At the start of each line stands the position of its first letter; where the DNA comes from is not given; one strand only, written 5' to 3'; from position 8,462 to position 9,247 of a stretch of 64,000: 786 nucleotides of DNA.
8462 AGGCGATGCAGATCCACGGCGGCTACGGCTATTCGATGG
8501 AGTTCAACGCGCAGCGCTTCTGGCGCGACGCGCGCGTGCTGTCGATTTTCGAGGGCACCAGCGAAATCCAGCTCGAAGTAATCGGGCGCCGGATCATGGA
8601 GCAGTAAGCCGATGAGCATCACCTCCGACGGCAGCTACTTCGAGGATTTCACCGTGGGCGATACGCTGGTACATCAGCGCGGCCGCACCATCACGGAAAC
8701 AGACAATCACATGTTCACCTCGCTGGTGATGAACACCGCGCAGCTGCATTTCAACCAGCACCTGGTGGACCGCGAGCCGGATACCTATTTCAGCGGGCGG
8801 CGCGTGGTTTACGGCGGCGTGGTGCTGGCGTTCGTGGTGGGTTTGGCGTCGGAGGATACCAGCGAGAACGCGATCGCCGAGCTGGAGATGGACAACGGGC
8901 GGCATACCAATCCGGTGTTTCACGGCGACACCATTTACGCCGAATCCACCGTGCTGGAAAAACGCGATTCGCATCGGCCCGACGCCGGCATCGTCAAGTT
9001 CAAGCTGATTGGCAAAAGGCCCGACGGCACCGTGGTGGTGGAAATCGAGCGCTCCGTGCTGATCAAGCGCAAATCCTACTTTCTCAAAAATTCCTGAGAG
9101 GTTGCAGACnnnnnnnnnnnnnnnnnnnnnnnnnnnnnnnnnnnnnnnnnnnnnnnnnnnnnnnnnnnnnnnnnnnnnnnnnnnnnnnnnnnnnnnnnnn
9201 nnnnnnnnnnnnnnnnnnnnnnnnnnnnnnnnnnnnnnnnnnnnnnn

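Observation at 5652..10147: MaoC hydratase - acyl-CoA dehydrogenase - MaoC hydratase - CitE/HpcH-like CoA-ester lyase operon with a divergent MDR reductase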

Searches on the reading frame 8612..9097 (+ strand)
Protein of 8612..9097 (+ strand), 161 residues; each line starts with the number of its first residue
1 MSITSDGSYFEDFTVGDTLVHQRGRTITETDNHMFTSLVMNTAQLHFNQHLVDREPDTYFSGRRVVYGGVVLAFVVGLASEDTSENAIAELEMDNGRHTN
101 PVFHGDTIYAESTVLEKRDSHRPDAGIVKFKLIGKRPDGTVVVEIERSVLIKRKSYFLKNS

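Call 5: search_protein_families(library=pfam, proteins=[window:8612-9097:+])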
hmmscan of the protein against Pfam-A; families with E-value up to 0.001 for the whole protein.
window:8612-9097:+ (161 aa): 2 families
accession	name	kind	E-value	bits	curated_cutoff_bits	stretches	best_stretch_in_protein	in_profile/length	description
PF19315.5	MC_hydratase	-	2.2e-15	57.1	26.5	1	6-154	20-167/353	Mesaconyl-CoA hydratase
PF01575.25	MaoC_dehydratas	-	6.9e-13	48.7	27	1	15-129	6-116/123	MaoC like domain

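Call 6: search_protein_families(library=ncbifam, proteins=[window:8612-9097:+])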
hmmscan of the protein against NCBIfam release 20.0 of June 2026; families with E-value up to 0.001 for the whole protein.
window:8612-9097:+ (161 aa): 3 families
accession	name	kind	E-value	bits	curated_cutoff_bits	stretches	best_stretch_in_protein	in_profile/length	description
NF038241.1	RipB_Ich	equivalog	8.4e-33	113.7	340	1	6-154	20-165/175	(R)-specific enoyl-CoA hydratase RipB/Ich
NF041625.1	methfumCoahyd_Halo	equivalog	2.9e-15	56.3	560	1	4-154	20-169/358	2-methylfumaryl-CoA hydratase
TIGR02278.1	PaaN-DH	equivalog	1.1e-12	47.1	562.8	1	9-132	524-643/664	phenylacetic acid degradation bifunctional protein PaaZ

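Call 9: search_solved_structures(query=window:8612-9097:+, max_evalue=0.001)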
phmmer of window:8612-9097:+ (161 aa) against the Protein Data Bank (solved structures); distinct sequences matched with E-value up to 0.001: 6.
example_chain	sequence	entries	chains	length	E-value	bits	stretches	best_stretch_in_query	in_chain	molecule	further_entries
4e3e_A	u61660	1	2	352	1.2e-35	125.8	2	9-134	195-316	MaoC domain protein dehydratase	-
8hgn_A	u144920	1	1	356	2.6e-29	105.3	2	9-134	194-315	Beta-methylmalyl-CoA dehydratase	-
1q6w_A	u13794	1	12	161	7.5e-11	45.4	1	8-153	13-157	monoamine oxidase regulatory protein, putative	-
4ffu_A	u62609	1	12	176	3e-09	40.2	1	7-154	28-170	oxidase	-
2bi0_A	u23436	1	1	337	9.5e-07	32.1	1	51-131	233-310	HYPOTHETICAL PROTEIN RV0216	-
6jql_A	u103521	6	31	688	4.8e-05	26.5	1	8-117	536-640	Bifunctional protein PaaZ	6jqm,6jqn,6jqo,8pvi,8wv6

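Call 26: search_solved_structures(query=window:8612-9097:+, max_evalue=1e-20, show_alignments=2)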
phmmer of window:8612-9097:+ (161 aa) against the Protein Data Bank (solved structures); distinct sequences matched with E-value up to 1e-20: 2.
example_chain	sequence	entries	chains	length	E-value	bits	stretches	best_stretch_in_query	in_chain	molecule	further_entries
4e3e_A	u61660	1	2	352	1.2e-35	125.8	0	9-134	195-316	MaoC domain protein dehydratase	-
8hgn_A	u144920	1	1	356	2.6e-29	105.3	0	9-134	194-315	Beta-methylmalyl-CoA dehydratase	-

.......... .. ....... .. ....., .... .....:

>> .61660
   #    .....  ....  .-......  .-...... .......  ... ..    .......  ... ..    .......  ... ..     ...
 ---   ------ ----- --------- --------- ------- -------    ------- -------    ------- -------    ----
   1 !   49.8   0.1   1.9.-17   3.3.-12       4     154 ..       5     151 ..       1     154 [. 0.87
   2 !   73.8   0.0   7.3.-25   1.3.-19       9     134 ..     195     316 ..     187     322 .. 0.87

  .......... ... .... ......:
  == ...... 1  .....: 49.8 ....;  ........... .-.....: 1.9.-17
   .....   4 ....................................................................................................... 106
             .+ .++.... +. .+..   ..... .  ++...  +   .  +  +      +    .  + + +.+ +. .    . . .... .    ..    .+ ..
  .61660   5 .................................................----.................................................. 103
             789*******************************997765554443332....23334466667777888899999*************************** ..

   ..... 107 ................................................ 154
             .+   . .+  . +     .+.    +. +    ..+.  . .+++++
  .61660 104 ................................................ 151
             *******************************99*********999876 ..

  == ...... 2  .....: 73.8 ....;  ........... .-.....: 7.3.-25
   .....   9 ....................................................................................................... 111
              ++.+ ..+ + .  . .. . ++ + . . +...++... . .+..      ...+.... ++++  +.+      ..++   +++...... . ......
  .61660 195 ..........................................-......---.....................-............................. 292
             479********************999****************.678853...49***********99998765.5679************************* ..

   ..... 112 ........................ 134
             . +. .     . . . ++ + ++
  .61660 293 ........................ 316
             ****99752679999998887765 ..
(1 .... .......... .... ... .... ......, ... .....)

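Call 48: search_protein_representatives(protein=window:8612-9097:+)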
Query: 161 residues. Proteins with E-value up to 0.001 (for the whole library): 2856; up to 1e-10: 739; up to 1e-30: 20. The best 150 are listed.
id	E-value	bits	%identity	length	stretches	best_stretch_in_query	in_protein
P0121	7.3e-69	246.7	93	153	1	1-118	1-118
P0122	3.3e-52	192.6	40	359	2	5-156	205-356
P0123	4.4e-48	179.3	40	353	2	8-155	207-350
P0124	1.6e-46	174.2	69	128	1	1-126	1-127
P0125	3.7e-40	153.5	49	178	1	1-158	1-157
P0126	1.2e-38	148.6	39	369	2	3-135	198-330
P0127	2.6e-38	147.5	40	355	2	6-157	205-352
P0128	5.3e-37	143.3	50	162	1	3-154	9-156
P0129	1.6e-36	141.7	36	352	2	7-155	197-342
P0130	3.9e-36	140.5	37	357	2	7-136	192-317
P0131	2.5e-34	134.6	43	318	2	3-120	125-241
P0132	5.6e-34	133.5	36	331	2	7-154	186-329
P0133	8.4e-34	132.9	36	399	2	4-136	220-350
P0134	3.1e-33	131.0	34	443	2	8-136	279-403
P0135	8.0e-33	129.7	51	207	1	8-154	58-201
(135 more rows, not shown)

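Call 53: find_related_loci(query=A2, collection=metagenome_contigs, flank=8000)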
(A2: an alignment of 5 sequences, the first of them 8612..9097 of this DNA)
Query A2 (161 aa) in metagenome_contigs; peptide patterns used: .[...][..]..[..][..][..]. (x = any residue, [..] = any of these).
600 stretches matched a pattern (row limit reached: there are more); 553 encode a relative of the query (tblastn E <= 1e-3); the best 80 are kept; 80 distinct loci.
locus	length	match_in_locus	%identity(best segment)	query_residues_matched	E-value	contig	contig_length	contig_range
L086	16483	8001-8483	86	1-161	7e-95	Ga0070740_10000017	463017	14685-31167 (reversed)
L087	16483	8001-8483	86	1-161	7e-95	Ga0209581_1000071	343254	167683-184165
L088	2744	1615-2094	85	1-160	2e-95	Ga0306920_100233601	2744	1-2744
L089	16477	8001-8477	85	1-159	4e-93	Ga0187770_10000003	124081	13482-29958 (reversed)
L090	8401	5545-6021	83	1-159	2e-91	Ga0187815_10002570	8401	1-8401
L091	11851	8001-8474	84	1-158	7e-91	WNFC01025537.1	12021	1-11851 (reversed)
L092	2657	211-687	82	1-159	2e-92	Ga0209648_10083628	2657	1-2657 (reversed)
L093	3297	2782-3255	83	1-158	2e-90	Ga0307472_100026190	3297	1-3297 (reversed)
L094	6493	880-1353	83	1-158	3e-89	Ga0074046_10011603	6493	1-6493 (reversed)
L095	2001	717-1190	84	1-158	8e-93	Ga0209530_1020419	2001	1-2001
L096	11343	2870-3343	82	1-158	2e-88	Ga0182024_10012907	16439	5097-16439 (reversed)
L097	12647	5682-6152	82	1-157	1e-87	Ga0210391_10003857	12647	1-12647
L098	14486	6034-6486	58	2-154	2e-55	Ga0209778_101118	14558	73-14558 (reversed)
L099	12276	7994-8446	58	2-154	2e-55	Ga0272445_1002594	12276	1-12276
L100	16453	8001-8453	58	2-154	9e-54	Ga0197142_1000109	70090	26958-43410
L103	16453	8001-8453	55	3-157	1e-50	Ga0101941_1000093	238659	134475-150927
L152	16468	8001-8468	49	2-157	3e-45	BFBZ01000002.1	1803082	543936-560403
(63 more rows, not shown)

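Call 57: search_protein_families(library=pfam, proteins=[L103:8509-9741:+, L103:9755-10654:+, L103:4977-6320:+, L103:3560-4804:-, L103:2227-3474:-, L103:11264-12121:-, L152:9469-10749:+, L152:8555-9472:+, L152:3932-5260:+, L152:5264-6049:+], max_evalue=0.00001)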
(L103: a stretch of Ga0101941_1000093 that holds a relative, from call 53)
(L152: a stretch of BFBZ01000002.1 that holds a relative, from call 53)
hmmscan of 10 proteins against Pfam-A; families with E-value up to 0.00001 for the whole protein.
L103:8509-9741:+ (410 aa): 1 family
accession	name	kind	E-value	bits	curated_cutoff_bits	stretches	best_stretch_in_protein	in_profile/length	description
PF02515.22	CoA_transf_3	-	1.8e-130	435.8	23.3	1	6-380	1-366/366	CoA-transferase family III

L103:9755-10654:+ (299 aa): 3 families
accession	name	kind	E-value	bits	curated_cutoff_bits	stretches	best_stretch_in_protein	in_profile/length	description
PF03328.21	HpcH_HpaI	-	1.4e-44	152.5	25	1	8-230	4-221/221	HpcH/HpaI aldolase/citrate lyase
PF15617.12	C-C_Bond_Lyase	-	3.2e-14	53.3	28.4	1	11-290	14-315/320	C-C_Bond_Lyase of the TIM-Barrel fold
PF22484.2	DUF6986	-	7.2e-06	25.5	27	0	92-258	166-349/408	Domain of unknown function (DUF6986)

L103:4977-6320:+ (447 aa): 2 families
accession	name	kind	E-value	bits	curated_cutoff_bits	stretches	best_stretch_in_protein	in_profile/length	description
PF03972.19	MmgE_PrpD_N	-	1.2e-65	221.6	32.1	1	10-246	2-238/244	MmgE/PrpD N-terminal domain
PF19305.4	MmgE_PrpD_C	-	1.2e-33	116.8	32.1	1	269-431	1-169/173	MmgE/PrpD C-terminal domain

L103:3560-4804:- (414 aa): 1 family
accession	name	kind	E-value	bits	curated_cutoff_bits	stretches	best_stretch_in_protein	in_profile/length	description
PF02515.22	CoA_transf_3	-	5.2e-82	276.3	23.3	1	21-390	17-366/366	CoA-transferase family III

L103:2227-3474:- (415 aa): 1 family
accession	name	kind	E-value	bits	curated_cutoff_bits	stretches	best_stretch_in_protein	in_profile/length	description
PF02515.22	CoA_transf_3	-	1.2e-109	367.2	23.3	1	17-390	1-366/366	CoA-transferase family III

L103:11264-12121:- (285 aa): 3 families
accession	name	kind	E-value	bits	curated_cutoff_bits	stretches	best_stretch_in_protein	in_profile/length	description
PF17827.6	PrmC_N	-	1.1e-20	74.3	23.4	1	9-79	1-71/71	PrmC N-terminal domain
PF05175.20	MTS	-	1.4e-09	38.3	23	1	109-196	24-109/170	Methyltransferase small domain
PF13649.12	Methyltransf_25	-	2e-07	32.1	27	1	122-210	2-91/97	Methyltransferase domain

L152:9469-10749:+ (426 aa): 1 family
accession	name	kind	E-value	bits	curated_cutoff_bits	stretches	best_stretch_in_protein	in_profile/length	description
PF02515.22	CoA_transf_3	-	1.3e-125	419.7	23.3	1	28-402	1-366/366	CoA-transferase family III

L152:8555-9472:+ (305 aa): 3 families
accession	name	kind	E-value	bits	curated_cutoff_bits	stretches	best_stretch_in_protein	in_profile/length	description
PF03328.21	HpcH_HpaI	-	1.1e-37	129.9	25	1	15-240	4-221/221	HpcH/HpaI aldolase/citrate lyase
PF15617.12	C-C_Bond_Lyase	-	4.1e-10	39.8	28.4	1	219-304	237-319/320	C-C_Bond_Lyase of the TIM-Barrel fold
PF22484.2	DUF6986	-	7.2e-08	32.1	27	1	99-175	166-250/408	Domain of unknown function (DUF6986)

L152:3932-5260:+ (442 aa): 2 families
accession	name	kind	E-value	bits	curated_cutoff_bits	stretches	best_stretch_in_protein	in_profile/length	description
PF03972.19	MmgE_PrpD_N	-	5.5e-59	199.8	32.1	1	11-245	2-239/244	MmgE/PrpD N-terminal domain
PF19305.4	MmgE_PrpD_C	-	1.5e-20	74.2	32.1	1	267-428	1-168/173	MmgE/PrpD C-terminal domain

L152:5264-6049:+ (261 aa): 3 families
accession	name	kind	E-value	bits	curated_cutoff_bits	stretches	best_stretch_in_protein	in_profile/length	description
PF00561.26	Abhydrolase_1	-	1.1e-16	61.7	25.8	1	14-119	1-103/245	alpha/beta hydrolase fold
PF12697.13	Abhydrolase_6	-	6.9e-15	56.7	26.3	1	16-249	1-217/217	Alpha/beta hydrolase family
PF12146.15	Hydrolase_4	-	3.1e-06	27.1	27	1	16-120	7-115/239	Serine aminopeptidase, S33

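Call 58: search_dna_similar(query=window:8612-9097:+, collection=plasmids, mode=protein, max_rows=25)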
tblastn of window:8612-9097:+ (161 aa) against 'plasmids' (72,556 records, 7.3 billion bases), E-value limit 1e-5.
Records with a match: 345; places in all: 419; records where one place covers at least 80% of the query: 340.
Best place of each record, by identity: <60% 345.
By first word of the organism name: Rhizobium 114; Pseudosulfitobacter 31; Rhodococcus 17; Sphingobium 16; Streptomyces 14; Thermus 11; Ralstonia 11; Haladaptatus 9; Haloferax 8; Azospirillum 7; and 56 more.
By predicted mobility (MOB-suite, as given by PLSDB): non-mobilizable 266; conjugative 49; mobilizable 30.
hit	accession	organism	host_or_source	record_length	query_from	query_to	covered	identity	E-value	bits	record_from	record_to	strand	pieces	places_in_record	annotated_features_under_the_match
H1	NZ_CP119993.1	Halomarina sp. PSR21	cell culture,saline soil from Tarim ...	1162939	1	156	97%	52.9%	6e-32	126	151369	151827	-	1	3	record has no annotation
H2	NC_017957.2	Tistrella mobilis KA081020-065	-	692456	2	157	97%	49.0%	7e-28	115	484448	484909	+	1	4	MaoC family dehydratase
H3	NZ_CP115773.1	Paracoccus sediminicola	cell culture,sediment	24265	3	151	93%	50.6%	3e-30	121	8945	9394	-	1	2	MaoC family dehydratase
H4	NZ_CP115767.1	Paracoccus sp. SCSIO 75233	cell culture,sediment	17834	3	151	93%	50.6%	7e-30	120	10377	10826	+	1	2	MaoC family dehydratase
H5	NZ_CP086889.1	Pseudosulfitobacter pseudonitzschiae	Skeletonema costatum,The surface ...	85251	3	151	93%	50.6%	8e-30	120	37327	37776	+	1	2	MaoC family dehydratase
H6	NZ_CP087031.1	Pseudosulfitobacter pseudonitzschiae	Mediolabrus comicus,The surface ...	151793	3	151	93%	50.6%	8e-30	120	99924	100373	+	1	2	MaoC family dehydratase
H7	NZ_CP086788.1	Pseudosulfitobacter pseudonitzschiae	Thalassiosira tenera,The surface ...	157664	3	151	93%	50.6%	8e-30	120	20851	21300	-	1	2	MaoC family dehydratase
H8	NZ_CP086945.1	Pseudosulfitobacter pseudonitzschiae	Skeletonema costatum,The surface ...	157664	3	151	93%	50.6%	8e-30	120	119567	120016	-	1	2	MaoC family dehydratase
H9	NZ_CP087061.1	Pseudosulfitobacter pseudonitzschiae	Mediolabrus comicus,The surface ...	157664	3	151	93%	50.6%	8e-30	120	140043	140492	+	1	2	MaoC family dehydratase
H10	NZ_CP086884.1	Pseudosulfitobacter pseudonitzschiae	Skeletonema costatum,The surface ...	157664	3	151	93%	50.6%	8e-30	120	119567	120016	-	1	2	MaoC family dehydratase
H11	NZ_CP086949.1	Pseudosulfitobacter pseudonitzschiae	Skeletonema costatum,The surface ...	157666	3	151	93%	50.6%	8e-30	120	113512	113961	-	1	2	MaoC family dehydratase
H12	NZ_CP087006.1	Pseudosulfitobacter pseudonitzschiae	Skeletonema costatum,The surface ...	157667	3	151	93%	50.6%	8e-30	120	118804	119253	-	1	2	MaoC family dehydratase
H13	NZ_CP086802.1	Pseudosulfitobacter pseudonitzschiae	Thalassiosira tenera,The surface ...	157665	3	151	93%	50.6%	8e-30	120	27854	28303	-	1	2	MaoC family dehydratase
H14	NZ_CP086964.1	Pseudosulfitobacter pseudonitzschiae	Skeletonema costatum,The surface ...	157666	3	151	93%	50.6%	8e-30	120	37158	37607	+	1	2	MaoC family dehydratase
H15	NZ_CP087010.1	Pseudosulfitobacter pseudonitzschiae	Mediolabrus comicus,The surface ...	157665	3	151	93%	50.6%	8e-30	120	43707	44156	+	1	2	MaoC family dehydratase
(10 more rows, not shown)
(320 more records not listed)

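Call 59: search_protein_families(library=ncbifam, proteins=[L103:9755-10654:+, L103:8509-9741:+, L103:6335-6826:+, L103:6823-7980:+, L103:7991-8512:+, L103:4977-6320:+, L152:8555-9472:+], max_evalue=1e-10)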
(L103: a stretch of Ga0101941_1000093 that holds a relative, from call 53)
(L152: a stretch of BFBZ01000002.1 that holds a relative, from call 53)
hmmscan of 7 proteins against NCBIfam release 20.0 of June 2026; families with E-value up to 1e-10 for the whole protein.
L103:9755-10654:+ (299 aa): 4 families
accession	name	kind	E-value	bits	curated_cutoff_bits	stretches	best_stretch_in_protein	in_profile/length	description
TIGR01588.1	citE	equivalog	8.7e-66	221.9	443.4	1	2-292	1-285/288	citrate (pro-3S)-lyase subunit beta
NF038242.1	RipC_Ccl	equivalog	9.6e-58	195.8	375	1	5-290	2-268/268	itaconate degradation C-C-lyase RipC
NF041626.1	malyCoAlyase_Halo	equivalog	1.2e-28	100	500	1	26-296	34-319/340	L-malyl-CoA/beta-methylmalyl-CoA lyase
NF041315.1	malate_syn_AceB_Halo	equivalog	1.1e-15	57.2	780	1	58-247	83-274/429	malate synthase AceB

L103:8509-9741:+ (410 aa): 7 families
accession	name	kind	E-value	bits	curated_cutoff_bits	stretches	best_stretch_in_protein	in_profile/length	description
NF041294.1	Scnl_mescCoAtase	equivalog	3.5e-146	487.2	700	1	6-384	4-380/381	succinyl-CoA:mesaconate CoA-transferase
NF052585.1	SucGlutTfsCaiB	equivalog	3.1e-89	299.3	750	1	2-389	4-390/394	succinate--glutarate CoA-transferase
NF003809.0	PRK05398.1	subfamily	6.7e-89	298.3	442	2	4-217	3-209/416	formyl-CoA transferase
TIGR03253.1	oxalate_frc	equivalog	4.7e-84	282.5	504.2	2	5-217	3-208/416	formyl-CoA transferase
NF008511.0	PRK11430.1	equivalog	4e-66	223.7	522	1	3-386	7-378/381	CoA:oxalate CoA-transferase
NF002914.1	PRK03525.1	equivalog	4.5e-49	167.4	413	1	4-404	8-398/400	L-carnitine CoA-transferase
TIGR04253.1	mesacon_CoA_iso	equivalog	9.2e-31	107.2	725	1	6-404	3-401/403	2-methylfumaryl-CoA isomerase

L103:6335-6826:+ (163 aa): 2 families
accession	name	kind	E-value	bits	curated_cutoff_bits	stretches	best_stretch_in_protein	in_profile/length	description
NF041625.1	methfumCoahyd_Halo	equivalog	3.2e-37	128.6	560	1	5-160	13-170/358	2-methylfumaryl-CoA hydratase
NF038241.1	RipB_Ich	equivalog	8.4e-31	107.2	340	1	14-161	20-167/175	(R)-specific enoyl-CoA hydratase RipB/Ich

L103:6823-7980:+ (385 aa): 21 families
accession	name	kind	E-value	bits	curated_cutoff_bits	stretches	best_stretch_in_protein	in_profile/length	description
NF042972.1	AcrlCoAredClosAcrC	equivalog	1.4e-107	359.7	640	1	4-380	5-377/378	acryloyl-CoA reductase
NF045552.1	GlutCoADH_Des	equivalog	2e-83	280.7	470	1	4-374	5-374/387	glutaryl-CoA dehydrogenase Acd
NF058590.1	AcCoDHFadEBacil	equivalog_domain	4.9e-83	279.6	600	1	4-382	21-413/586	acyl-CoA dehydrogenase FadE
NF043006.1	CyhCrbnylCoADH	equivalog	1.4e-81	274.4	650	1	2-376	2-372/380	cyclohexane-1-carbonyl-CoA dehydrogenase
NF042439.1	SulpropCoADesulf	equivalog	5.4e-73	245.9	600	1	12-381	1-372/379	3-sulfinopropanoyl-CoA desulfinase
NF008997.0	PRK12341.1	equivalog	6.4e-66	222.9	537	1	4-378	5-374/382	acyl-CoA dehydrogenase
NF045652.1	ProlPCPDhRedW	equivalog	6.5e-61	206.2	650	1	13-375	9-369/376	L-prolyl-[peptidyl-carrier protein] dehydrogenase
TIGR03207.1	cyc_hxne_CoA_dh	equivalog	3.5e-60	203.7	575.35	1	6-373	3-365/372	cyclohexanecarboxyl-CoA dehydrogenase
NF053553.1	prodigi_MBC_PigA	equivalog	3.1e-56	191.2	500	1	4-376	5-376/381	prodigiosin MBC biosynthesis dehydrogenase PigA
NF002885.1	PRK03354.1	equivalog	1.5e-51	175.6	540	1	4-377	5-371/378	crotonobetainyl-CoA dehydrogenase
NF052270.1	Staph_DH_FadE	equivalog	1e-45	156.2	600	1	43-382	60-396/400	acyl-CoA dehydrogenase FadE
TIGR03203.1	pimD_small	equivalog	3.2e-34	118.6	652.7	1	28-364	29-359/378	pimeloyl-CoA dehydrogenase small subunit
NF007000.1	PRK09463.1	subfamily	4.2e-34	118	600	1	33-345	70-398/726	acyl-CoA dehydrogenase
NF049984.1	Rv1679_FadE16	equivalog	5.9e-31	108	600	1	21-369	6-355/371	Rv1679 family acyl-CoA dehydrogenase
NF009586.0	PRK13026.1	subfamily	2.3e-29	102.3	608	1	21-344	91-432/777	acyl-CoA dehydrogenase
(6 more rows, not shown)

L103:7991-8512:+ (173 aa): 0 families

L103:4977-6320:+ (447 aa): 2 families
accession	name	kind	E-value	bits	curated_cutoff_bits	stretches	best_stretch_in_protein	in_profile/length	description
NF006943.0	PRK09425.1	equivalog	4.4e-12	45.5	575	1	26-369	32-388/480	bifunctional 2-methylcitrate dehydratase/aconitate hydratase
NF042438.1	PrpD_hiGCgrampos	equivalog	9.3e-12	44.3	950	0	35-302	47-317/499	2-methylcitrate dehydratase PrpD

L152:8555-9472:+ (305 aa): 4 families
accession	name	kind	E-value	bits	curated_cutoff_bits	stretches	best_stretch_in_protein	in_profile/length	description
TIGR01588.1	citE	equivalog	8.8e-52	175.9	443.4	1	9-301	1-284/288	citrate (pro-3S)-lyase subunit beta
NF038242.1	RipC_Ccl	equivalog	7.8e-48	163.3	375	1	13-300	3-268/268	itaconate degradation C-C-lyase RipC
NF041626.1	malyCoAlyase_Halo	equivalog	1.4e-31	109.8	500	1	34-303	35-316/340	L-malyl-CoA/beta-methylmalyl-CoA lyase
NF041315.1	malate_syn_AceB_Halo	equivalog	8.8e-19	67.5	780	1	34-287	40-302/429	malate synthase AceB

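Call 60: get_annotated_region(hit=H2, flank=7000)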
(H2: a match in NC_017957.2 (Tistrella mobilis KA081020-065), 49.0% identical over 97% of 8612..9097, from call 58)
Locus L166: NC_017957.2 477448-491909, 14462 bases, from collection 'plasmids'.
description: Tistrella mobilis KA081020-065 plasmid pTM1, complete sequence
organism: Tistrella mobilis KA081020-065 (NCBI taxid 1110502)
taxonomy: Bacteria; Pseudomonadota; Alphaproteobacteria; Geminicoccales; Geminicoccaceae; Tistrella; Tistrella mobilis; Tistrella mobilis KA081020-065
host: -; source: -; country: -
typing (MOB-suite, as given by PLSDB): non-mobilizable; replicon rep_cluster_140
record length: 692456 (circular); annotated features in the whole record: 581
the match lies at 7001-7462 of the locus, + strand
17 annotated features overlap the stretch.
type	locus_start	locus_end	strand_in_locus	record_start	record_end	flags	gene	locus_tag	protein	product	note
CDS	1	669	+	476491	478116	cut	-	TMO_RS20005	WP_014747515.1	GMC family oxidoreductase N-terminal domain-containing protein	-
CDS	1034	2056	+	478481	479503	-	dctP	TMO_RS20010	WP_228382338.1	TRAP transporter substrate-binding protein DctP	GO:0055085 - transmembrane transport [Evidence IEA]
CDS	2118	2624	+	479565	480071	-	-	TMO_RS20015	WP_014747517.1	TRAP transporter small permease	GO:0015740 - C4-dicarboxylate transport [Evidence IEA]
CDS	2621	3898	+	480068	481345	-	-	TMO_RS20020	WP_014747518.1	TRAP transporter large permease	GO:0008643 - carbohydrate transport [Evidence IEA]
CDS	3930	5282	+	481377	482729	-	-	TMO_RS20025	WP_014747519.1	MmgE/PrpD family protein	-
CDS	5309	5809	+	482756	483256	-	-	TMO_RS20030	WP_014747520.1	MaoC family dehydratase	-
CDS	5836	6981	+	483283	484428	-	-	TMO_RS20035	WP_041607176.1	acyl-CoA dehydrogenase family protein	-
CDS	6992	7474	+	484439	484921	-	-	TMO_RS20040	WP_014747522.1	MaoC family dehydratase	-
CDS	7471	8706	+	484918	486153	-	-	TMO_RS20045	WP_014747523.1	CoA transferase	-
CDS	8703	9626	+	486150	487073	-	-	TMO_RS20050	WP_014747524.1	CoA ester lyase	-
CDS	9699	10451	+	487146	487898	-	-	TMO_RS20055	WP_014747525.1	IclR family transcriptional regulator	GO:0006355 - regulation of DNA-templated transcription [Evidence IEA]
CDS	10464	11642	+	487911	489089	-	-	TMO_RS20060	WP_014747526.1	MFS transporter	GO:0055085 - transmembrane transport [Evidence IEA]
CDS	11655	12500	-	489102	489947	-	-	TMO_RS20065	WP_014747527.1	crotonase/enoyl-CoA hydratase family protein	-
CDS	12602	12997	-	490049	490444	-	-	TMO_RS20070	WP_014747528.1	hypothetical protein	-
CDS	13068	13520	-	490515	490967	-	-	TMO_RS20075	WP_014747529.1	hypothetical protein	-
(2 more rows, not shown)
